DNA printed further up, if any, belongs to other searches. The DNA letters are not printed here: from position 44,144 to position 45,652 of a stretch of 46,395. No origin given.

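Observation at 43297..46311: Low-GC three-gene cassette (HNH nuclease domain protein plus two unknown proteins) with its own terminator: candidate novel defence/exclusion system carried as phage cargo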

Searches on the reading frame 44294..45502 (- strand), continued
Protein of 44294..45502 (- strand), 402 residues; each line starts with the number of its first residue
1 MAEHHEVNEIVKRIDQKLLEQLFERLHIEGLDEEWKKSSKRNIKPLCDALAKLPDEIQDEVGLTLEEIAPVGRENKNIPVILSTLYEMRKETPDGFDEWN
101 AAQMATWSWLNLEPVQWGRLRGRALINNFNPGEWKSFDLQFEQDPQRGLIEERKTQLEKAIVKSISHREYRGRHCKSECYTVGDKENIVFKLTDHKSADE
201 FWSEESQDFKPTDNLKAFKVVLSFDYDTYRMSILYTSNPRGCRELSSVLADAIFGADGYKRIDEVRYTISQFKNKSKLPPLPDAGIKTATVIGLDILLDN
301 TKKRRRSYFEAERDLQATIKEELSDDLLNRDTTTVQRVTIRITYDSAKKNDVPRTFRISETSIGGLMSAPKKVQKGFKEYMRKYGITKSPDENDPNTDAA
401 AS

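Call 53: find_related_loci(query=A1, collection=metagenome_contigs, flank=10000)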
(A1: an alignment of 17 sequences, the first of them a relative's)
Query A1 (402 aa) in metagenome_contigs; peptide patterns used: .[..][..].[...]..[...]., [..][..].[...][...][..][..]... (x = any residue, [..] = any of these).
209 stretches matched a pattern; 6 encode a relative of the query (tblastn E <= 1e-3); 6 distinct loci.
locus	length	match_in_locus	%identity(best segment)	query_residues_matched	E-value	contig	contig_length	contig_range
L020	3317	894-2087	80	1-398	0e+0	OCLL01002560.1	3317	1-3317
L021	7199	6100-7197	71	1-366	0e+0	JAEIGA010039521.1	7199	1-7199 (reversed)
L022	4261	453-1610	39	1-387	1e-91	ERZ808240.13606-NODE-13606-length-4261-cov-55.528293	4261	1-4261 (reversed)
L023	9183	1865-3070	34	1-402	3e-80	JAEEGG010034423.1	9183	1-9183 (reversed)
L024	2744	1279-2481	35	1-402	1e-81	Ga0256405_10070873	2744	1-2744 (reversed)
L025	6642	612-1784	35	3-394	2e-77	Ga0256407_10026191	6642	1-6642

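Call 56: search_protein_families(library=pfam, proteins=[L023:5673-7535:+, L023:7532-8806:+, L023:4274-4546:+, L025:3232-4452:+, L025:4449-5909:+, L021:128-1288:+, L021:2022-2966:+, L021:3440-4447:+, L021:4457-5383:+, L021:5422-6072:+], max_evalue=0.01)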
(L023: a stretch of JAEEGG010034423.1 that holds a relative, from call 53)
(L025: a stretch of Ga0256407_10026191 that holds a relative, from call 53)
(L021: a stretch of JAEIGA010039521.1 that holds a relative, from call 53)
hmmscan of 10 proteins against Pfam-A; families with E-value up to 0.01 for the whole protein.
L023:5673-7535:+ (620 aa): 2 families
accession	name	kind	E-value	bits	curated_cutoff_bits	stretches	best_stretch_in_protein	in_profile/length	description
PF06250.17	YhcG_C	-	2.1e-42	145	32.5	1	442-592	3-147/157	YhcG PDDEXK nuclease domain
PF17761.7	DUF1016_N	-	1.2e-21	77.7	32.8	1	236-417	1-136/137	DUF1016 N-terminal domain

L023:7532-8806:+ (424 aa): 1 family
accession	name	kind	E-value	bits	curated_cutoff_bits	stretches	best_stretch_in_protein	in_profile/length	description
PF01420.25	Methylase_S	-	2.6e-16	60.7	22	2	228-400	1-164/168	Type I restriction modification DNA specificity domain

L023:4274-4546:+ (90 aa): 3 families
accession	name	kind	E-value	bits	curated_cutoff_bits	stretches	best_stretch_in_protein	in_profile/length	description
PF13443.12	HTH_26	-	6e-20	71.7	22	1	14-73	1-62/63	Cro/C1-type HTH DNA-binding domain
PF01381.28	HTH_3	-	0.00013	22.3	23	1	19-65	5-52/55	Helix-turn-helix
PF13560.12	HTH_31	-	0.0092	16.7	27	0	22-61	13-54/64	Helix-turn-helix domain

L025:3232-4452:+ (406 aa): 1 family
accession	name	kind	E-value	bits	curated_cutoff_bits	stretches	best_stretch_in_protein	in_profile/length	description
PF00145.23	DNA_methylase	-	7.9e-43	147.5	22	1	113-388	34-323/324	C-5 cytosine-specific DNA methylase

L025:4449-5909:+ (486 aa): 1 family
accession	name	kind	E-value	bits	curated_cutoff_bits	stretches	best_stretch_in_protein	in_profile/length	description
PF13589.12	HATPase_c_3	-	5.4e-30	104.6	25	1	22-159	1-137/137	Histidine kinase-, DNA gyrase B-, and HSP90-like ATPase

L021:128-1288:+ (386 aa): 1 family
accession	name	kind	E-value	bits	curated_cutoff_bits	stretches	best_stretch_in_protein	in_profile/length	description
PF00145.23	DNA_methylase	-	7.8e-71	239.6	22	1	3-315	2-322/324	C-5 cytosine-specific DNA methylase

L021:2022-2966:+ (314 aa): 0 families

L021:3440-4447:+ (335 aa): 1 family
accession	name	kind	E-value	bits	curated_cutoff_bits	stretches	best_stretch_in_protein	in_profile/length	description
PF18731.6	HEPN_Swt1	-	0.00034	21.3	27.5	1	114-190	43-110/115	Swt1-like HEPN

L021:4457-5383:+ (308 aa): 1 family
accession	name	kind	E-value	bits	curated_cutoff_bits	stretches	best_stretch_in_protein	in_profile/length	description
PF14088.11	DUF4268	-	2e-26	93.1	27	1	176-306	3-139/140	Domain of unknown function (DUF4268)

L021:5422-6072:+ (216 aa): 0 families

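Call 74: search_protein_families(library=padloc, proteins=[L001:9319-9969:+, L003:7844-9001:+, L003:8998-9969:+, L004:8354-9112:+, L004:9133-10008:+, L004:12218-13198:+], max_evalue=0.001)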
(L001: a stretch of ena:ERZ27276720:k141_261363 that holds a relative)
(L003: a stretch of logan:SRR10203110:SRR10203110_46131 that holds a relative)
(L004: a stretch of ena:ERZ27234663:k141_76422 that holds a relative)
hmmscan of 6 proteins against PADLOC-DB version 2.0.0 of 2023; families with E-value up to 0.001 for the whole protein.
L001:9319-9969:+ (216 aa): 0 families

L003:7844-9001:+ (385 aa): 0 families

L003:8998-9969:+ (323 aa): 0 families

L004:8354-9112:+ (252 aa): 0 families

L004:9133-10008:+ (291 aa): 0 families

L004:12218-13198:+ (326 aa): 3 families
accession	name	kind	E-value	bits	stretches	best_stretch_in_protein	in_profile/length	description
PDLC05022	PDC-S45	-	9.3e-86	285.4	1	47-319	16-285/293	-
PDLC02959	RT-Protease_XI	-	6.6e-06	23.3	1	68-238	351-478/510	single gene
PDLC02960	RT-Protease_XI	-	7.5e-06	23.2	1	65-237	348-474/506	single gene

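Call 96: search_dna_similar(query=window:44294-45502:-, collection=phages, mode=protein, max_evalue=0.001)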
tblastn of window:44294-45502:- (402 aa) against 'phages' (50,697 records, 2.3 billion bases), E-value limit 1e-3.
No match.

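Call 99: search_dna_similar(query=window:44294-45502:-, collection=plasmids, mode=protein, max_evalue=0.001)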
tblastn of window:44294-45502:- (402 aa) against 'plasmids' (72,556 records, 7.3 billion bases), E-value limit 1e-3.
No match.
